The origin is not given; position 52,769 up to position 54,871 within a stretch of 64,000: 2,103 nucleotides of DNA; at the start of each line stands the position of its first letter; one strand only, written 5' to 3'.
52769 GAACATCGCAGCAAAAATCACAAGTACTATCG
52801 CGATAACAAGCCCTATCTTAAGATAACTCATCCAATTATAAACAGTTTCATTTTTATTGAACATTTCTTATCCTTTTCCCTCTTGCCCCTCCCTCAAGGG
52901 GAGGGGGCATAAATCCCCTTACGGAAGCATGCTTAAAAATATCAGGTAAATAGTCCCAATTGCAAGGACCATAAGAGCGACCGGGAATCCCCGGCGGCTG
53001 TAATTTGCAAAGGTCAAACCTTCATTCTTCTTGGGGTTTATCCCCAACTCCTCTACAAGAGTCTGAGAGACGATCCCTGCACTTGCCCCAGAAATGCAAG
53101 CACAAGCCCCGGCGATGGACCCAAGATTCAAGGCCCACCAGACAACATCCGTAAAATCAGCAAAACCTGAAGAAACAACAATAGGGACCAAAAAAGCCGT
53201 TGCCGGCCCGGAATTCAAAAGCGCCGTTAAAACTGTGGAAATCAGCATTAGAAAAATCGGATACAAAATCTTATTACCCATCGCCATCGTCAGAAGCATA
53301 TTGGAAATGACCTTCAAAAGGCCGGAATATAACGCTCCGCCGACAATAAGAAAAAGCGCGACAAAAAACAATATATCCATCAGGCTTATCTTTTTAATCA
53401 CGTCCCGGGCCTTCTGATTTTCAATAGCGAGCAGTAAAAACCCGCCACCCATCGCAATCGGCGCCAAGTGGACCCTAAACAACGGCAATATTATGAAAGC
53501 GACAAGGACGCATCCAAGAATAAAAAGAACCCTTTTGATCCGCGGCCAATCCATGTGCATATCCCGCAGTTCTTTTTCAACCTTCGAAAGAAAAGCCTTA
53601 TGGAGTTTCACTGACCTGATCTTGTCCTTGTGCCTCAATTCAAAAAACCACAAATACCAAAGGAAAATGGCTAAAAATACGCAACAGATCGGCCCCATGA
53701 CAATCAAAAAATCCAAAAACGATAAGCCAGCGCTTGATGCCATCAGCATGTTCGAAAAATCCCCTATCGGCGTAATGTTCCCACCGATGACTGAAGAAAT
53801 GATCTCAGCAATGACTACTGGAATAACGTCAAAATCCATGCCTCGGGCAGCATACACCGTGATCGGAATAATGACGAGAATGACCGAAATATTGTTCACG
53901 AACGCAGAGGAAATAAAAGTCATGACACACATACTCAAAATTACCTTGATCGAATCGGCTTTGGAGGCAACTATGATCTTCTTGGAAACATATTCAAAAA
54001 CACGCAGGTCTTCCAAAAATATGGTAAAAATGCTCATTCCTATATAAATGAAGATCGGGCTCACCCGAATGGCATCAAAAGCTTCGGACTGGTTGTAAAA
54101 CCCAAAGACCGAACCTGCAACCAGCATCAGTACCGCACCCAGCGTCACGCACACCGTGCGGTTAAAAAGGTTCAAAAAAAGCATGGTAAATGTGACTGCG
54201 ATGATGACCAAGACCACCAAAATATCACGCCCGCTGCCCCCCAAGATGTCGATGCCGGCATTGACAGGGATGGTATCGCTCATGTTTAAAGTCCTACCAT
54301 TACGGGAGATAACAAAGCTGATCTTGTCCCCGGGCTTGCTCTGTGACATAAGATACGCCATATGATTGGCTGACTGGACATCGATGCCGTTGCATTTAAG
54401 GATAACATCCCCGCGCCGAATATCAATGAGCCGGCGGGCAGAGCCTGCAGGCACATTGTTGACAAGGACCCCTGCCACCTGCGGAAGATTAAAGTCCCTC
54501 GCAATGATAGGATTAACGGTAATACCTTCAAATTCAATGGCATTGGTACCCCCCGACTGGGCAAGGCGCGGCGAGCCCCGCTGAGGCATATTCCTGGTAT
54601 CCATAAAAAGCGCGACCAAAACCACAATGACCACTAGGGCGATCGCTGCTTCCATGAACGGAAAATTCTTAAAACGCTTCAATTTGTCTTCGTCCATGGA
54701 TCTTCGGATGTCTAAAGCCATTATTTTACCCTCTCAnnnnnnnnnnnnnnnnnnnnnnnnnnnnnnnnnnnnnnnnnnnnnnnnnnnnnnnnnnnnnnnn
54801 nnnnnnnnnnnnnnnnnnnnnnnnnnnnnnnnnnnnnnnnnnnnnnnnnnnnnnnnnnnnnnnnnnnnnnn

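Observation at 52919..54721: PDZ domain fused to an ArsB/NhaD-type permease (MamN-like) in a deep-branching-type cluster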

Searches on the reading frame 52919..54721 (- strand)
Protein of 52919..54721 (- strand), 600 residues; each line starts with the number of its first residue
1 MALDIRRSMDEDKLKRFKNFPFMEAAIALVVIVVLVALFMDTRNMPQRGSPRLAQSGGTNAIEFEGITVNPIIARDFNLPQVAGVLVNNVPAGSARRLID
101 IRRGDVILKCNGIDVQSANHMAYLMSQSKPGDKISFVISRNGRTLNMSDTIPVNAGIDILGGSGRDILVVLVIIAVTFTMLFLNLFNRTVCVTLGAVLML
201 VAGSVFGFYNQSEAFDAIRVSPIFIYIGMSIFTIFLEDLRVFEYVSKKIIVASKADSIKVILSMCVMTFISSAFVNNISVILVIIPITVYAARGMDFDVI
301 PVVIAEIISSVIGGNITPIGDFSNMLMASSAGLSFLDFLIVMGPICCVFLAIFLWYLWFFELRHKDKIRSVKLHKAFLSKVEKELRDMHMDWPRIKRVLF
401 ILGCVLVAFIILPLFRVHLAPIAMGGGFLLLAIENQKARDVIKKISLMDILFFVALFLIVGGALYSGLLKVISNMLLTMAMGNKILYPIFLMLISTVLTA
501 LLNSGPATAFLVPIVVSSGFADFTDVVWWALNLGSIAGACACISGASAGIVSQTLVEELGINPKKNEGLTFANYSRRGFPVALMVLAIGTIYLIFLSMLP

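Call 3: search_protein_families(library=pfam, proteins=[window:52919-54721:-], max_evalue=0.01)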
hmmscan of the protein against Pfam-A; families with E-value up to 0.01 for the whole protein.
window:52919-54721:- (600 aa): 5 families
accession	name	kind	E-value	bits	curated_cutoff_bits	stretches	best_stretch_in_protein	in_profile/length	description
PF03600.22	CitMHS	-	1.3e-45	156.4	31.9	1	180-533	8-335/336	Citrate transporter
PF13180.12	PDZ_2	-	7e-09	36.3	27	1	84-147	13-76/80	PDZ domain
PF02040.21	ArsB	-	0.0002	21.3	22.2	1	191-509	25-340/423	Arsenical pump membrane protein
PF17820.7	PDZ_6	-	0.00063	19.9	27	1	98-138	13-52/54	PDZ domain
PF00595.29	PDZ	-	0.00079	20.2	23.2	1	76-138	23-80/81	PDZ domain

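Call 4: search_protein_families(library=ncbifam, proteins=[window:52919-54721:-], max_evalue=0.01)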
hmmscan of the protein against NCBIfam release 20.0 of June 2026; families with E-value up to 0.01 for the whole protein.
window:52919-54721:- (600 aa): 16 families
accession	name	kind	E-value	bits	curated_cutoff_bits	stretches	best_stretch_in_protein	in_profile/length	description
NF040989.1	MamN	equivalog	1.6e-72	244.6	500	1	168-596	4-435/437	magnetosome biogenesis transporter MamN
TIGR02037.1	degP_htrA_DO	subfamily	3.3e-11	42.8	416.2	1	68-148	244-324/434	Do family serine endopeptidase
TIGR02038.1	protease_degS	equivalog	9.9e-10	38.1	422.95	1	62-151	257-346/351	outer membrane-stress sensor serine endopeptidase DegS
NF011980.0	PRK15445.1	subfamily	3.8e-08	32.8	457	1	184-594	21-423/430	arsenical efflux pump membrane protein ArsB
NF040960.1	MamE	equivalog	1.2e-07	30.7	800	1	60-148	441-532/659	magnetosome formation protease MamE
NF033877.0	arsB_Sta_pI258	exception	1.4e-07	31.1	760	1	169-591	6-420/429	arsenite efflux transporter membrane subunit ArsB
NF041521.1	HhoA_HhoB_HtrA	equivalog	2.1e-07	30.6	450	1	75-148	255-328/335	HhoA/HhoB/HtrA family serine endopeptidase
TIGR00785.1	dass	subfamily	3.1e-07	29.5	198.6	1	168-533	11-389/444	DASS family sodium-coupled anion symporter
NF047968.1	SerProtHtrA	equivalog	3.2e-07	30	470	1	77-147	283-353/357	serine protease HtrA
NF008147.1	PRK10898.1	equivalog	1.4e-06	27.7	408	1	65-151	261-347/352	outer membrane-stress sensor serine endopeptidase DegS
NF007526.1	PRK10139.1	equivalog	1.2e-05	24.2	756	1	62-151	270-359/456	serine endoprotease DegQ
TIGR00935.1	2a45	subfamily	2.5e-05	23.6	415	1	179-593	14-420/426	arsenite/antimonite efflux transporter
NF041199.1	trx7_PDZ_seleno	equivalog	0.00011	21.2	300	1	91-148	328-387/390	Trx7/PDZ domain-containing (seleno)protein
TIGR01713.1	typeII_sec_gspC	equivalog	0.00016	21.4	101.6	1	81-143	189-251/259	type II secretion system protein GspC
NF041515.1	GspC_delta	equivalog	0.00041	20.2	150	1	82-148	241-307/311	type II secretion system protein GspC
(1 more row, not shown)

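Call 6: find_homologous_proteins(query=window:52919-54721:-)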
Query window:52919-54721:- (600 aa): 80 proteins with E <= 0.001 among 8000 candidates.
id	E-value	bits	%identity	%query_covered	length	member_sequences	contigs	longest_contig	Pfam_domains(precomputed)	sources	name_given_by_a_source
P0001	0.0e+0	1285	100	100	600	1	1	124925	PF13180.13,PF03600.23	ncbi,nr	ncbi:MAG: PDZ domain-containing protein [Candidatus Omnitrophica bacterium]|nr:PDZ domain-containing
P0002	0.0e+0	1178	89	100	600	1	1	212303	PF13180.13,PF03600.23,PF02040.21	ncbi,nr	ncbi:MAG: PDZ domain-containing protein [Candidatus Omnitrophica bacterium]|nr:PDZ domain-containing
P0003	0.0e+0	1137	85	100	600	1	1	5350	PF13180.13,PF03600.23,PF02040.21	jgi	-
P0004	0.0e+0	1129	85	100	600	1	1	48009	PF13180.13,PF03600.23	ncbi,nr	ncbi:MAG: PDZ domain-containing protein [Candidatus Omnitrophica bacterium]|nr:PDZ domain-containing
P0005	0.0e+0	1048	78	100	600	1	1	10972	PF13180.13,PF03600.23,PF02040.21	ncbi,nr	ncbi:MAG: PDZ domain-containing protein [Candidatus Omnitrophica bacterium]|nr:PDZ domain-containing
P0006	0.0e+0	1044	79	100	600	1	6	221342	PF17820.8,PF13180.13,PF03600.23,PF02040.21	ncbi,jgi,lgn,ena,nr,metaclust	ncbi:MAG TPA: hypothetical protein DD723_01260 [Candidatus Omnitrophica bacterium]|nr:MAG: hypotheti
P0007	0.0e+0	1037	79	99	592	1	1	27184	PF17820.8,PF13180.13,PF03600.23,PF02040.21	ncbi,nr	ncbi:MAG: hypothetical protein A2Y04_04210 [Omnitrophica WOR_2 bacterium GWC2_45_7]|nr:MAG: hypothet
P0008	0.0e+0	1032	78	100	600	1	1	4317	PF17820.8,PF13180.13,PF03600.23,PF02040.21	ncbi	-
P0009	0.0e+0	1030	77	100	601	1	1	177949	PF17820.8,PF13180.13,PF03600.23,PF02040.21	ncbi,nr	ncbi:MAG: PDZ domain-containing protein [Candidatus Omnitrophica bacterium]|nr:PDZ domain-containing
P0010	0.0e+0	1027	77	100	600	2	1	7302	PF13180.13,PF03600.23,PF02040.21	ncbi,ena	-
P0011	7.7e-298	1007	74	100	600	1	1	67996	PF17820.8,PF13180.13,PF03600.23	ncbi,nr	ncbi:MAG: PDZ domain-containing protein [Candidatus Omnitrophica bacterium]|nr:PDZ domain-containing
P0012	1.8e-297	1006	74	100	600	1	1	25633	PF17820.8,PF13180.13,PF03600.23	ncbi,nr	ncbi:MAG: PDZ domain-containing protein [Candidatus Omnitrophica bacterium]|nr:PDZ domain-containing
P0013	4.8e-297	1004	76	100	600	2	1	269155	PF13180.13,PF03600.23,PF02040.21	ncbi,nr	ncbi:MAG: PDZ domain-containing protein [Candidatus Omnitrophica bacterium]|nr:PDZ domain-containing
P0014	3.1e-295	998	75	100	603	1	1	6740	PF13180.13,PF03600.23,PF02040.21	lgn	-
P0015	4.0e-294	994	73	100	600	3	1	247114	PF17820.8,PF13180.13,PF03600.23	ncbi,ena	ncbi:MAG: SLC13 family permease [Candidatus Omnitrophota bacterium]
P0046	7.7e-188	644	53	96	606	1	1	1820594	PF17820.8,PF03600.23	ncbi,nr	ncbi:MAG: hypothetical protein JSW40_00595 [Candidatus Omnitrophota bacterium]|nr:MAG: hypothetical 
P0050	2.4e-160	553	46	99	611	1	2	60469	PF13180.13,PF03600.23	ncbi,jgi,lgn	ncbi:MAG: Na+/H+ antiporter NhaD/arsenite permease-like protein [Candidatus Omnitrophota bacterium]|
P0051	9.8e-123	429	45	79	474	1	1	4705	PF13180.13,PF03600.23,PF02040.21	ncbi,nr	ncbi:MAG: PDZ domain-containing protein, partial [Planctomycetes bacterium]|nr:PDZ domain-containing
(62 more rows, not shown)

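Call 19: find_encoding_contigs(protein=P0001, flank=10000, max_places=3)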
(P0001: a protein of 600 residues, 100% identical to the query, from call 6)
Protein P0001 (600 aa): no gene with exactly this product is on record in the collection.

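Call 20: find_encoding_contigs(protein=P0046, flank=10000, max_places=2)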
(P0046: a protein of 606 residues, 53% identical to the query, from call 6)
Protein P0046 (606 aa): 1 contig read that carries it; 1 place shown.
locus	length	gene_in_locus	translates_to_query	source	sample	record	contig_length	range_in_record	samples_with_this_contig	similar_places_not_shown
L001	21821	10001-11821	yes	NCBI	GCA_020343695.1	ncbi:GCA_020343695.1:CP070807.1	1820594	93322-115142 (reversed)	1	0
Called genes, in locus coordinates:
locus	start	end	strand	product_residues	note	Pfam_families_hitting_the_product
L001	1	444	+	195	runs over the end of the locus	PF00376:MerR (weak), PF12728:HTH_17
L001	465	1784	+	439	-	PF01266:DAO (weak), PF01494:FAD_binding_3, PF01946:Thi4 (weak), PF03486:HI0933_like (weak), PF07992:Pyr_redox_2 (weak), PF13450:NAD_binding_8 (weak), PF13738:Pyr_redox_3 (weak), PF26311:ETF-QO_FixC_C, +1 more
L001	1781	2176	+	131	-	PF12838:Fer4_7 (faint), PF05187:Fer4_ETF_QO (weak), PF12797:Fer4_2 (faint), PF12837:Fer4_6 (faint), PF13237:Fer4_10 (weak), PF13187:Fer4_9 (weak)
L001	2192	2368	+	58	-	PF26391:MamI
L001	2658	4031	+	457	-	PF00089:Trypsin, PF13365:Trypsin_2, PF00595:PDZ (weak), PF13180:PDZ_2, PF17820:PDZ_6 (weak)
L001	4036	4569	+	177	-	PF13180:PDZ_2 (weak)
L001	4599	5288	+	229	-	-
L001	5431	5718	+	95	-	-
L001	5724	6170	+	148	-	PF12812:PDZ_1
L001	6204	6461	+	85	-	PF06305:LapA_dom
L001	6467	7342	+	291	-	PF01545:Cation_efflux, PF16916:ZT_dimer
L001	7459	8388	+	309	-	PF01545:Cation_efflux, PF16916:ZT_dimer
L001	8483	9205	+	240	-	PF25063:ARM_TT21_C (weak), PF00515:TPR_1 (weak), PF13424:TPR_12 (weak), PF12895:ANAPC3 (weak), PF14559:TPR_19 (weak), PF13424:TPR_12, PF21033:RMD1-3, PF13414:TPR_11, +16 more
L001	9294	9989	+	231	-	PF04011:LemA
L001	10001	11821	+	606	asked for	PF17820:PDZ_6, PF03600:CitMHS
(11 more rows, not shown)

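Call 21: find_encoding_contigs(protein=P0050, flank=10000, max_places=2)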
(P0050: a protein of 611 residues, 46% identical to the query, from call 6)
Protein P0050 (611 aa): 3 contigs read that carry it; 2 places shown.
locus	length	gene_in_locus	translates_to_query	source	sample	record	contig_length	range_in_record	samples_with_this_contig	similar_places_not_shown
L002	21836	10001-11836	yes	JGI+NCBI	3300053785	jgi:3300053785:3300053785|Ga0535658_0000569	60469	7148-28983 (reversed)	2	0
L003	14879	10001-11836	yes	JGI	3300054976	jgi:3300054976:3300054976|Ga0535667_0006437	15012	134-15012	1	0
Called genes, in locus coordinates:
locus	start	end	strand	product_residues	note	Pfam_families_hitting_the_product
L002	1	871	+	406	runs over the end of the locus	-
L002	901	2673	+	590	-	-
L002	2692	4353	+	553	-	PF02579:Nitro_FeMo-Co (weak), PF18509:MCR (faint)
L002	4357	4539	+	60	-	-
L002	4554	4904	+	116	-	-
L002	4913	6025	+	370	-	PF12812:PDZ_1 (weak), PF13180:PDZ_2 (weak), PF17820:PDZ_6 (faint), PF13180:PDZ_2 (weak), PF18509:MCR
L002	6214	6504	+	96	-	-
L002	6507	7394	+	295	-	PF01545:Cation_efflux, PF16916:ZT_dimer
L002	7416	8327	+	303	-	PF01545:Cation_efflux, PF16916:ZT_dimer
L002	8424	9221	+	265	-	PF13371:TPR_9 (faint), PF00515:TPR_1 (faint), PF13432:TPR_16 (faint), PF21033:RMD1-3 (faint), PF12895:ANAPC3 (weak), PF13174:TPR_6 (faint), PF13414:TPR_11 (weak), PF07719:TPR_2 (weak), +7 more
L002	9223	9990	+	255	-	PF04011:LemA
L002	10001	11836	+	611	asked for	PF13180:PDZ_2 (weak), PF03600:CitMHS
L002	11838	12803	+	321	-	PF01925:TauE, PF07690:MFS_1 (weak)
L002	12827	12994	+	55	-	PF13396:PLDc_N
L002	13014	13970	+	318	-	PF13180:PDZ_2 (weak), PF17820:PDZ_6 (weak)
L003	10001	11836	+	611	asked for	PF13180:PDZ_2 (weak), PF03600:CitMHS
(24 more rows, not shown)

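Call 22: find_encoding_contigs(protein=P0051, flank=10000, max_places=2)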
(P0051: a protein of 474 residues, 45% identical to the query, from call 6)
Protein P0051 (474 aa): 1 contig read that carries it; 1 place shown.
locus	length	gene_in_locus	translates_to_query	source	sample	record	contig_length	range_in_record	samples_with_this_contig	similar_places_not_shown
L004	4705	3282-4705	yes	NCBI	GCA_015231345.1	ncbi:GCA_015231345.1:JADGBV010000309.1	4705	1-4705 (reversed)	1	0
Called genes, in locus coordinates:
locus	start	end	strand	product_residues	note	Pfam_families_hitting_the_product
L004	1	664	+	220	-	PF01545:Cation_efflux, PF16916:ZT_dimer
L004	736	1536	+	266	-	PF01545:Cation_efflux, PF16916:ZT_dimer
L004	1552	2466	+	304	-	PF12895:ANAPC3 (faint), PF07719:TPR_2 (faint), PF13432:TPR_16 (weak), PF13432:TPR_16 (weak), PF13414:TPR_11 (weak), PF13424:TPR_12 (weak), PF14559:TPR_19 (weak), PF00515:TPR_1 (weak), +8 more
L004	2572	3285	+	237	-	PF04011:LemA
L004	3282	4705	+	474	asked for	PF13180:PDZ_2, PF02040:ArsB (weak), PF03600:CitMHS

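Call 30: predict_structure(alignment_id=A1)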
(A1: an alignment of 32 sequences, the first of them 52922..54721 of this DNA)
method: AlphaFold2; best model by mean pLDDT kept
length: 600 residues; sequences in the alignment: 32
mean_pLDDT: 76.9   pTM: 0.69
mean pLDDT of the five models: 76.9, 73.8, 72.9, 72.1, 71.7
residues with pLDDT >= 90: 108; 70-90: 346; 50-70: 84; < 50: 62
segments of 3 or more residues with pLDDT < 50: 1-24, 35-60, 153-160, 562-564
pLDDT, mean of each block of 10 residues (from residue 1): 37 44 53 50 33 31 71 79 80 61 84 80 70 78 77 45 73 83 71 87 79 73 89 89 90 85 93 88 86 81 89 91 89 88 94 88 62 80 87 91 92 86 90 84 77 85 80 76 81 90 82 79 81 92 64 68 53 81 92 85
secondary structure, 60 per line:
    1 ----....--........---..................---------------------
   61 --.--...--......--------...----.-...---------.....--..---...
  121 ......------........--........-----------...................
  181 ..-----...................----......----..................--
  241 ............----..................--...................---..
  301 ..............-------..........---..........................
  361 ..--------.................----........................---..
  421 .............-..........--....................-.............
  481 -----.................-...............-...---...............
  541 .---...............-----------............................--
elements in order: H5-8 H11-18 H22-39 E66-68 H71-76 E85-87 E106-110 H118-126 E133-140 E143-150 H162-182 H188-206 H211-216 H221-238 H241-252 H257-274 H277-295 H299-314 H322-331 H335-362 H371-387 H392-415 H419-433 H435-444 H447-466 H468-480 H486-502 H504-518 H526-541 H545-559 H571-598

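Call 48: fold_search(model_id=the predicted structure, library=pdb)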
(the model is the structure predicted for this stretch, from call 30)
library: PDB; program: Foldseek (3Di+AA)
matches with E <= 10: 564; with E <= 0.001: 46
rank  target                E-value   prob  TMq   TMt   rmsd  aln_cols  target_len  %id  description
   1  10tp_A                1.0e-13  1.00  0.60  0.82   4.2       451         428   18  ArsB from L. ferriphilum in inward-facing state (parallel dimer) (released 2026-03-11)
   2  8y5w_A                4.6e-12  1.00  0.58  0.67   4.6       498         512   15  human NaS1 intermediate state 2 (released 2025-01-22)
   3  8y5u_A                2.0e-11  1.00  0.56  0.66   4.5       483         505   14  human NaS1 intermediate state 1 (released 2025-01-22)
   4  6okz_B                7.6e-11  1.00  0.52  0.68   7.5       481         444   16  Structure of VcINDY bound to Fumarate (released 2020-10-28)
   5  8uvb_A                9.4e-11  1.00  0.57  0.73   4.3       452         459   13  Structure of NaCT-PF4a complex (released 2024-12-25)
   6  8zl4_A                1.5e-10  1.00  0.58  0.64   5.1       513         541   11  Cryo-EM structure of the Drosophila INDY (citrate-bound inward-occluded, pH 6) (released 2025-01-29)
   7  6okz_A                2.1e-10  1.00  0.52  0.69   7.7       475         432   16  Structure of VcINDY bound to Fumarate (released 2020-10-28)
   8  8w6n_B                3.0e-10  1.00  0.59  0.72   4.8       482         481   14  NaS1 with sulfate in IN/OUT state (released 2024-04-17)
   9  6ol0_A                3.9e-10  1.00  0.52  0.70   8.9       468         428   17  Structure of VcINDY bound to Malate (released 2020-10-28)
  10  5ul7_A                4.3e-10  1.00  0.53  0.69   7.4       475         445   17  Structure and function of the divalent anion/Na+ symporter from Vibrio cholerae and a humanized variant (released 2017-05-17)
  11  4f35_C                4.3e-10  1.00  0.51  0.68   8.7       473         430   15  Crystal Structure of a bacterial dicarboxylate/sodium symporter (released 2012-10-24)
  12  8uve_B                6.0e-10  1.00  0.54  0.64   5.9       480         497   14  Structure of NaDC3-Succinate complex in Coo-Ci conformation (released 2024-12-25)
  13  7jsj_A                6.9e-10  1.00  0.56  0.70   4.6       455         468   14  Structure of the NaCT-PF2 complex (released 2021-02-24)
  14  8zl1_A                6.9e-10  1.00  0.50  0.55   7.1       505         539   10  Cryo-EM structure of the Drosophila INDY (apo outward-open, pH 6) (released 2025-01-29)
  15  8uvc_A                7.2e-10  1.00  0.52  0.60   8.3       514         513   13  Structure of NaDC3-aKG complex (released 2024-12-25)
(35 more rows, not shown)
